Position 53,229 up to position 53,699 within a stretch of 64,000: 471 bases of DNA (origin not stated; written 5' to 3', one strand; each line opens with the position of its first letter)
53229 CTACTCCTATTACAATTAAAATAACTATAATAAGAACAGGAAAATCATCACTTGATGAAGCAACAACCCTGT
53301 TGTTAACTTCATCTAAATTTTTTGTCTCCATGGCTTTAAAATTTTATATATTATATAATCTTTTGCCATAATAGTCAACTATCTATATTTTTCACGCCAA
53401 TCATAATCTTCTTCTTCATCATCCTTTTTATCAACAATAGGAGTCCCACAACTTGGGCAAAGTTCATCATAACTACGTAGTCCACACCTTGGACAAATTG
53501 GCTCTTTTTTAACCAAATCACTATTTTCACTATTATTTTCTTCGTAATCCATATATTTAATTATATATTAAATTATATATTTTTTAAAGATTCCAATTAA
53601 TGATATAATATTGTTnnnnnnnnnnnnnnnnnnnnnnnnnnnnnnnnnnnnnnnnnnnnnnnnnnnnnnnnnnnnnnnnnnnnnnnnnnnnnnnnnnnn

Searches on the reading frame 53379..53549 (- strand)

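Call 3: search_protein_families(library=pfam, proteins=[window:53379-53549:-], max_evalue=0.01)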
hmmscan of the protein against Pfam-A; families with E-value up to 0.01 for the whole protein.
window:53379-53549:- (56 aa): 9 families
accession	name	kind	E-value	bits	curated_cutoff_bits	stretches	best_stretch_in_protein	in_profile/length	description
PF03119.21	DNA_ligase_ZBD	-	0.00016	22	25.8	1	31-45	2-15/27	NAD-dependent DNA ligase C4 zinc finger domain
PF06677.18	Auto_anti-p27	-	0.00029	21.3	24.1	0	28-43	15-30/40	Sjogren's syndrome/scleroderma autoantigen 1 (Autoantigen p27)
PF06827.20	zf-FPG_IleRS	-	0.00039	20.6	21.3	0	29-48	2-21/30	Zinc finger found in FPG and IleRS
PF23903.1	Phage_zn_bind_2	-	0.0006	20.1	27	1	10-27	25-42/44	Phage zinc binding domain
PF13248.11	Zn_ribbon_3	-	0.00091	19.1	27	1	19-38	5-26/26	zinc-ribbon domain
PF12773.13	DZR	-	0.001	19.6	27.3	1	13-39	9-34/45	Double zinc ribbon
PF09297.16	Zn_ribbon_NUD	-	0.002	18.2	24.8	0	31-41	6-16/32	NADH pyrophosphatase zinc ribbon domain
PF06221.18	zf-C2HC5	-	0.0037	17.7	25.8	1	11-44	12-50/54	Putative zinc finger motif, C2HC5-type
PF18912.6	DZR_2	-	0.0076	16.5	27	0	13-34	33-55/56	Double zinc ribbon domain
